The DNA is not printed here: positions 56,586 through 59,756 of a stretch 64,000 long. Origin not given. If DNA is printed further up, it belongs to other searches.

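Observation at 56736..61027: Two-gene module: membrane GHKL (Hsp90/MORC-like) ATPase fused to a transglutaminase-like core, coupled to a degenerate GHKL paralogue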

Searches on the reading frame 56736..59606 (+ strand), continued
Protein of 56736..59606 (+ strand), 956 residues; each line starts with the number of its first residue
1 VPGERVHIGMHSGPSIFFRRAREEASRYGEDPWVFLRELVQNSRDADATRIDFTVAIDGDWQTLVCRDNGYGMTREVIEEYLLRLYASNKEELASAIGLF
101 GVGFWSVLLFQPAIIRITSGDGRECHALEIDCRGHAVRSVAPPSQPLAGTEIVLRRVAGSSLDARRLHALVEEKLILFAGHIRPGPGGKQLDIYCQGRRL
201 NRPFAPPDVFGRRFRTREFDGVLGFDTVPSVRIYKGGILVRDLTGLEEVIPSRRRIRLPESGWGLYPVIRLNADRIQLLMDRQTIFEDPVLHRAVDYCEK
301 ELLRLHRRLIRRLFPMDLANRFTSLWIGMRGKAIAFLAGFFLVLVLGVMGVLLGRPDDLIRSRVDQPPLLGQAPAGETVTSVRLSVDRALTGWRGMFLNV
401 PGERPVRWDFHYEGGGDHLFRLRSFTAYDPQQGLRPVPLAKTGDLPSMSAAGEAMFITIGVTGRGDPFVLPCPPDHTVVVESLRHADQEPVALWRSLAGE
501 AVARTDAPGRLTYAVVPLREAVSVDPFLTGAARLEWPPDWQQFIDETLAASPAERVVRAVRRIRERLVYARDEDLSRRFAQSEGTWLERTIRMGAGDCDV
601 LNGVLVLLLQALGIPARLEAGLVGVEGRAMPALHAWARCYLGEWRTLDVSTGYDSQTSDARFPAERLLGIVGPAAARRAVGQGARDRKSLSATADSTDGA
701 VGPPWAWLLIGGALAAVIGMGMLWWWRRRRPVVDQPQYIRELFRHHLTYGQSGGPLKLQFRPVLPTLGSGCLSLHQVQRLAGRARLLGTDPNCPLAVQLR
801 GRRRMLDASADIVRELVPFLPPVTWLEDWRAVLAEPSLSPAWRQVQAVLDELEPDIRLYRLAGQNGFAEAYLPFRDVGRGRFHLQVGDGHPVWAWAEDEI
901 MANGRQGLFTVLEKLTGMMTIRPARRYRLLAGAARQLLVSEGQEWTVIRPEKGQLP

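Call 52: find_related_loci(query=A2, collection=genome_contigs, flank=7000)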
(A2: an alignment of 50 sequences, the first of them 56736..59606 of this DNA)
Query A2 (956 aa) in genome_contigs; peptide patterns used: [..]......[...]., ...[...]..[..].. (x = any residue, [..] = any of these).
510 stretches matched a pattern; 416 encode a relative of the query (tblastn E <= 1e-3); the best 80 are kept; 80 distinct loci.
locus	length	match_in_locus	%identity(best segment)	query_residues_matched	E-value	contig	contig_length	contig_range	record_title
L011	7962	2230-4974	40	16-936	0e+0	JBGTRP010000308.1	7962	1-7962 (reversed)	MAG: Acanthopleuribacteraceae bacterium isolate WDNA12_bin.10.orig NODE_7571_length_7962_cov_0.449011, whole genome shot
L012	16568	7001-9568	43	22-894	0e+0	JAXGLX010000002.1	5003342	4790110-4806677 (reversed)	MAG: Acidobacteriota bacterium isolate AnMBR.bin219 bin219_2, whole genome shotgun sequence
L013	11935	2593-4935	42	98-894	6e-148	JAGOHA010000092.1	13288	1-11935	MAG: Acidobacteria bacterium isolate Go_SlDig_bin_198 Go_SlDig_13820_length_13288_cov_19.055847, whole genome shotgun se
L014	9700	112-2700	37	17-923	2e-142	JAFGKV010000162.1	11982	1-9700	MAG: Candidatus Fermentibacteria bacterium isolate Zod_Metabat.355 k87_4540755, whole genome shotgun sequence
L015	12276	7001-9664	35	8-948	5e-142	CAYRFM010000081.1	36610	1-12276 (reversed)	MAG TPA_asm: uncultured Holophagae bacterium isolate SRP090828_co2_159 genome assembly, contig: NODE_392_length_36610_co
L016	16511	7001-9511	31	17-876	6e-106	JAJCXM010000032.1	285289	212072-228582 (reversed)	MAG: Holophagae bacterium isolate OFTM365 OFTM365_31, whole genome shotgun sequence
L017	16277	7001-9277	33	16-827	2e-105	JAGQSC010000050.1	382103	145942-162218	MAG: Acidobacteria bacterium isolate HKST-UBA04 k127_3176375, whole genome shotgun sequence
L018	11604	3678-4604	59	17-326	1e-92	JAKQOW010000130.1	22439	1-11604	MAG: Acidobacteriota bacterium isolate USMO_maxbin.051 k141_321270, whole genome shotgun sequence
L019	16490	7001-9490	32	5-821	4e-86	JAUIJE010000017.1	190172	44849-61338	MAG: bacterium isolate Co_bin.297 NODE_781_length_190172_cov_3.100503, whole genome shotgun sequence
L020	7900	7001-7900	50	17-321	3e-86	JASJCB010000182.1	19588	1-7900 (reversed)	MAG: Acidobacteriota bacterium isolate MO_135.B14 MO_135.c_761, whole genome shotgun sequence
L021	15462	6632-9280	38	17-937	1e-169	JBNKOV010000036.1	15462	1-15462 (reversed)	MAG: Holophagae bacterium isolate G1G2.bin.25.strict NODE_36_length_15462_cov_2.121612, whole genome shotgun sequence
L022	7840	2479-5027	33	13-954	5e-83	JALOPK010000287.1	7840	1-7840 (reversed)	MAG: Candidatus Eisenbacteria bacterium isolate Prado127 scaffold_46610, whole genome shotgun sequence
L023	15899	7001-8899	33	17-650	3e-75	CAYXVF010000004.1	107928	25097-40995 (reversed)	MAG TPA_asm: uncultured Bdellovibrionales bacterium isolate SRP141376_co3_27 genome assembly, contig: NODE_308_length_10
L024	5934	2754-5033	31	17-816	7e-72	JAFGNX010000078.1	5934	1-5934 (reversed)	MAG: Candidatus Aminicenantes bacterium isolate Zod_Metabat.571 k87_2694717, whole genome shotgun sequence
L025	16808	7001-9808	28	17-934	1e-71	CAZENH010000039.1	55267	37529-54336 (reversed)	MAG TPA_asm: uncultured Myxococcales bacterium isolate binchicken_co150_700 genome assembly, contig: NODE_1141_length_55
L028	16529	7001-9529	29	17-852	3e-70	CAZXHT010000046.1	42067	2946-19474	MAG TPA_asm: uncultured Myxococcales bacterium isolate binchicken_co100_415 genome assembly, contig: NODE_1265_length_42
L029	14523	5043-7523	30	17-828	1e-68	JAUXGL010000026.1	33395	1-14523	MAG: Deltaproteobacteria bacterium isolate CSMAG_2928 CSMAG_2928_k117_2862946_length_33395_cov_11.9934, whole genome sho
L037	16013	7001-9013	30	17-650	2e-62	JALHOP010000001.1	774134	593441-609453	MAG: Myxococcota bacterium isolate bin.157 c_000000000023, whole genome shotgun sequence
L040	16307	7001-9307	29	18-803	8e-62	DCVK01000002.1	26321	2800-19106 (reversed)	MAG TPA_asm: Candidatus Aminicenantes bacterium UBA2190 UBA2190_contig_4007, whole genome shotgun sequence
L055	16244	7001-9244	29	16-786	4e-59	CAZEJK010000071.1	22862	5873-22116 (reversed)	MAG TPA_asm: uncultured Thermoanaerobaculia bacterium isolate SRP332253_co1_73 genome assembly, contig: NODE_3513_length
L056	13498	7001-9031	28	17-655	4e-59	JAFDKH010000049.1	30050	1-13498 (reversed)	MAG: Deltaproteobacteria bacterium isolate Meg22_46_Bin_104 Meg22_46_Bin_104_scaffold_1696, whole genome shotgun sequenc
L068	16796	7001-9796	28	15-939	1e-56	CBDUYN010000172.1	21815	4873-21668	MAG TPA_asm: uncultured bacterium isolate SRR22302374_binner12_Refined_89 genome assembly, contig: ERZ26661914.1235, who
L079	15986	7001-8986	31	6-651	5e-55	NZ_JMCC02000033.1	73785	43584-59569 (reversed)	Enhygromyxa salina strain DSM 15201 ES-Contig_33, whole genome shotgun sequence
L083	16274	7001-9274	29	28-799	2e-54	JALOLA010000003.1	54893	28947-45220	MAG: Acidobacteria bacterium isolate Prado013 scaffold_168, whole genome shotgun sequence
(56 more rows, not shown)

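Call 59: find_encoding_contigs(protein=P0002, flank=6000, max_places=1)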
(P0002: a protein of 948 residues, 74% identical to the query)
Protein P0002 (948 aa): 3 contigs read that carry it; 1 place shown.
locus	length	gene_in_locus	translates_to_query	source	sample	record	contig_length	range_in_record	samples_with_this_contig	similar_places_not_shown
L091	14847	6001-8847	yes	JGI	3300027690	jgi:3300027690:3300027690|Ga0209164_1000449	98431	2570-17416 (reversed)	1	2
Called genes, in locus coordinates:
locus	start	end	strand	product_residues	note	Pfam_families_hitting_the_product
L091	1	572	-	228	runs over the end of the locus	PF00719:Pyrophosphatase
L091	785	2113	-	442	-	PF07394:DUF1501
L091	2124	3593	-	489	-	PF08811:DUF1800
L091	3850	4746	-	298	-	-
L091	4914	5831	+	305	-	PF00126:HTH_1, PF03466:LysR_substrate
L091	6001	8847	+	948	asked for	PF13589:HATPase_c_3, PF01841:Transglut_core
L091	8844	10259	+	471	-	-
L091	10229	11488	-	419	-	PF06123:CreD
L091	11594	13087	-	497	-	PF08323:Glyco_transf_5, PF13439:Glyco_transf_4 (faint), PF13579:Glyco_trans_4_4 (weak), PF00534:Glycos_transf_1, PF13692:Glyco_trans_1_4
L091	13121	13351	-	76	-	-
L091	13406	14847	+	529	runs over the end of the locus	PF13884:Peptidase_S74 (weak)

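Call 60: find_encoding_contigs(protein=P0004, flank=6000, max_places=1)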
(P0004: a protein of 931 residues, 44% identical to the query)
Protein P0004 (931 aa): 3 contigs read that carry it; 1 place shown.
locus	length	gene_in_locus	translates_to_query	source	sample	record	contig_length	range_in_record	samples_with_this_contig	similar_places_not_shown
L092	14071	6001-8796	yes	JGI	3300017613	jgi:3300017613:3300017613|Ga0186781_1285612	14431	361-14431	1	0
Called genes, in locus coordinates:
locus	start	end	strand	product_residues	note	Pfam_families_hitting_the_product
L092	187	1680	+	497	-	PF06253:MTTB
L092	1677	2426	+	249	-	PF02965:Met_synt_B12 (weak)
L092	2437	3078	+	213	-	PF02607:B12-binding_2, PF02310:B12-binding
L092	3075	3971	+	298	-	PF02574:S-methyl_trans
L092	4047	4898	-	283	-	-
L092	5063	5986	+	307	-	PF00126:HTH_1, PF03466:LysR_substrate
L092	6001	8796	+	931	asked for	PF13589:HATPase_c_3, PF25794:SACS (faint), PF01841:Transglut_core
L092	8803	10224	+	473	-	-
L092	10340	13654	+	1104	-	PF26549:Tricorn_N, PF07676:PD40, PF26549:Tricorn_N, PF26550:Tricorn_2nd, PF07676:PD40, PF14684:Tricorn_C1, PF14685:PDZ_Tricorn, PF03572:Peptidase_S41, +3 more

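Call 74: search_dna_similar(query=window:56763-59606:+, collection=plasmids, mode=protein, max_rows=10)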
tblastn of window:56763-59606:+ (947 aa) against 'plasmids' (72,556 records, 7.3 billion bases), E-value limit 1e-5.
Records with a match: 8; places in all: 8; records where one place covers at least 80% of the query: 0.
Best place of each record, by identity: <60% 8.
By first word of the organism name: Streptomyces 1; Microvirga 1; Bosea 1; Prevotella 1; Shinella 1; Sinorhizobium 1; Pseudomonas 1; Parabacteroides 1.
By predicted mobility (MOB-suite, as given by PLSDB): non-mobilizable 7; mobilizable 1.
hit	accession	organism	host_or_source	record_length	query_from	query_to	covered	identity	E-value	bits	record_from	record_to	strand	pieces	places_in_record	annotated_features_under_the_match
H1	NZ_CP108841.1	Streptomyces chartreusis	-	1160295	23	282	27%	24.7%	3e-7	62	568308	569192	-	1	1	none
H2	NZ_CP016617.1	Microvirga ossetica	Vicia alpestris,cell culture,nodules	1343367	22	173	16%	30.3%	4e-6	59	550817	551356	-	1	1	none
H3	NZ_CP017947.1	Bosea sp. Tri-49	Oxytropis triphylla,cell culture,root ...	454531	25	173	16%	28.7%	9e-6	58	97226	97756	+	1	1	htpG: molecular chaperone HtpG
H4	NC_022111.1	Prevotella sp. oral taxon 299 str. F0039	Homo sapiens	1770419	22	164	15%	28.6%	6e-7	62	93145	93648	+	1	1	none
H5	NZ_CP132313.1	Shinella zoogloeoides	Homo sapiens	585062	22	146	13%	31.4%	2e-6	60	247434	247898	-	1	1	htpG: molecular chaperone HtpG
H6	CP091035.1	Sinorhizobium sp. B11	soybean,TY,soil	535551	22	149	14%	30.4%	5e-6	59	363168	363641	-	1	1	htpG: molecular chaperone HtpG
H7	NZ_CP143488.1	Pseudomonas silesiensis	single cell,landfill for plastics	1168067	5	92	9%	42.2%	2e-6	59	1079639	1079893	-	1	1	record has no annotation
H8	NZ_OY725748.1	Parabacteroides distasonis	-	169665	22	145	13%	29.7%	3e-6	59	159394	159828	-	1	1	htpG: molecular chaperone HtpG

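Call 75: search_dna_similar(query=window:56763-59606:+, collection=phages, mode=protein, max_rows=10)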
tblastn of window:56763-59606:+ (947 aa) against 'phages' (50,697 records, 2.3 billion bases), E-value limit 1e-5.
Records with a match: 1; places in all: 1; records where one place covers at least 80% of the query: 0.
Best place of each record, by identity: <60% 1.
By first word of the organism name: Bacteriophage 1.
By host as written in the record: - 1.
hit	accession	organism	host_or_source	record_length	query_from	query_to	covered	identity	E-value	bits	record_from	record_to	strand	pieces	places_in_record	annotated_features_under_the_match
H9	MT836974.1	Bacteriophage sp.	human fecal samples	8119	25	174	16%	28.0%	1e-7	62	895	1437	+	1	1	record has no annotation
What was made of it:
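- There are no full-length homologues in 72,556 plasmids or 50,697 phage records (calls 74, 75).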

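Call 79: search_protein_families(library=pfam, proteins=[L020:6064-6957:+, L037:5728-6966:+, L040:6218-6967:+, L055:6039-6968:+, L056:5022-6962:+, L029:3472-5007:+, L079:4701-6986:+, L028:6372-6956:+, L068:6309-6962:+, L083:6067-6933:+], max_evalue=0.001)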
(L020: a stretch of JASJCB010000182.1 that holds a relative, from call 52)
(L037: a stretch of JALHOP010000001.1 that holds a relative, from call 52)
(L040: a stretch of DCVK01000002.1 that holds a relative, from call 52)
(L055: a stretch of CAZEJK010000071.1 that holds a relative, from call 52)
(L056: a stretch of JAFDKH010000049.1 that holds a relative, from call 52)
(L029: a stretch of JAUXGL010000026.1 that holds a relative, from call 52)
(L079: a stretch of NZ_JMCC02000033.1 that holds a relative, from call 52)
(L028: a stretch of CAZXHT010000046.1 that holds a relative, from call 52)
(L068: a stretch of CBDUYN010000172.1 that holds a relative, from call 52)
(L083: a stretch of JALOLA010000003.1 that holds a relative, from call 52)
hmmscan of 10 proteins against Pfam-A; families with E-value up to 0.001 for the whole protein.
L020:6064-6957:+ (298 aa): 0 families

L037:5728-6966:+ (413 aa): 1 family
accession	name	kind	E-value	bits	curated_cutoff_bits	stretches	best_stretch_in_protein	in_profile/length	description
PF01464.25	SLT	-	8.8e-22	77.3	21.3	1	274-375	2-102/117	Transglycosylase SLT domain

L040:6218-6967:+ (250 aa): 2 families
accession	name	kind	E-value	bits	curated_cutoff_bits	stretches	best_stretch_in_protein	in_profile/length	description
PF13483.12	Lactamase_B_3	-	1.2e-22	81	24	1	43-223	1-160/160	Beta-lactamase superfamily domain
PF12706.13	Lactamase_B_2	-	1.6e-13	51.2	27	1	76-224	29-200/200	Beta-lactamase superfamily domain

L055:6039-6968:+ (310 aa): 0 families

L056:5022-6962:+ (647 aa): 0 families

L029:3472-5007:+ (512 aa): 0 families

L079:4701-6986:+ (762 aa): 1 family
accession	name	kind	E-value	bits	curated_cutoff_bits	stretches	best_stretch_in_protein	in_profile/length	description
PF17517.7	IgGFc_binding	-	8.2e-30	104.5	25.6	1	399-687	1-254/297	IgGFc binding protein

L028:6372-6956:+ (195 aa): 0 families

L068:6309-6962:+ (218 aa): 0 families

L083:6067-6933:+ (289 aa): 2 families
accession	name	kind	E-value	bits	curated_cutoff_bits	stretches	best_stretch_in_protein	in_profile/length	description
PF13483.12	Lactamase_B_3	-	4.1e-21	76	24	1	82-262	1-160/160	Beta-lactamase superfamily domain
PF12706.13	Lactamase_B_2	-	9.9e-14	51.8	27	1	112-263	26-200/200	Beta-lactamase superfamily domain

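Call 94: get_annotated_region(hit=H3, flank=2500)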
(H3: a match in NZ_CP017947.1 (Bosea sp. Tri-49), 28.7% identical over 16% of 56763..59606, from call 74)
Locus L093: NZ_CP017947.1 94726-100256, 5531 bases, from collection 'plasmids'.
description: Bosea sp. Tri-49 plasmid unnamed1, complete sequence
organism: Bosea sp. Tri-49 (NCBI taxid 1867715)
taxonomy: Bacteria; Pseudomonadota; Alphaproteobacteria; Hyphomicrobiales; Boseaceae; Bosea; Bosea sp. Tri-49
host: -; source: Oxytropis triphylla,cell culture,root nodule; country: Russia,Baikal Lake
typing (MOB-suite, as given by PLSDB): non-mobilizable; mating-pair formation MPF_T
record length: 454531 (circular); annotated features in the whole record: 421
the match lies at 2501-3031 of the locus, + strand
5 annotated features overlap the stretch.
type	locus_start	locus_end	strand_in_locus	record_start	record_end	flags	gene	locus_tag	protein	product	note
CDS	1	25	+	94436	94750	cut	groES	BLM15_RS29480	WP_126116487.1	co-chaperone GroES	GO:0006457 - protein folding [Evidence IEA]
CDS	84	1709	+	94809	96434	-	groL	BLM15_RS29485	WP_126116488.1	chaperonin GroEL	GO:0006457 - protein folding [Evidence IEA]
CDS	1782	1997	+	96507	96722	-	-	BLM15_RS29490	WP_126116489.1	hypothetical protein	-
CDS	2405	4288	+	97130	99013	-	htpG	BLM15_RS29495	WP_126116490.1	molecular chaperone HtpG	GO:0006457 - protein folding [Evidence IEA]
CDS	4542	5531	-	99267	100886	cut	-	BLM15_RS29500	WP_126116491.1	GMC family oxidoreductase N-terminal domain-containing protein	-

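Call 95: get_annotated_region(hit=H8, flank=2500)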
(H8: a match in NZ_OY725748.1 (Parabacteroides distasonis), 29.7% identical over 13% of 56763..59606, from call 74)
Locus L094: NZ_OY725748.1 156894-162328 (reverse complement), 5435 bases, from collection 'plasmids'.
description: Parabacteroides distasonis strain Parabacteroides distasonis TSDC17.2-1.1 plasmid 3, complete sequence
organism: Parabacteroides distasonis (NCBI taxid 823)
taxonomy: Bacteria; Bacteroidota; Bacteroidia; Bacteroidales; Tannerellaceae; Parabacteroides; Parabacteroides distasonis
host: -; source: -; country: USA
typing (MOB-suite, as given by PLSDB): non-mobilizable
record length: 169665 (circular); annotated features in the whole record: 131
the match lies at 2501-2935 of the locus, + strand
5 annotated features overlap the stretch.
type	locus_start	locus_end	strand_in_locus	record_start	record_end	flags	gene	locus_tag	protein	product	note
CDS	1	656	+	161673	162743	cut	-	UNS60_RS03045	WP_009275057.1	HlyD family secretion protein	GO:0055085 - transmembrane transport [Evidence IEA]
CDS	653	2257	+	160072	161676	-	-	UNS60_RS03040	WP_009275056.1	MFS transporter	GO:0055085 - transmembrane transport [Evidence IEA]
CDS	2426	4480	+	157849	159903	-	htpG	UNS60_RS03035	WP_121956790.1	molecular chaperone HtpG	GO:0006457 - protein folding [Evidence IEA]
CDS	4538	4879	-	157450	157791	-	-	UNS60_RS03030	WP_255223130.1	thioredoxin family protein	-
CDS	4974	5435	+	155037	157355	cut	-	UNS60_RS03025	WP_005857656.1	patatin-like phospholipase family protein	-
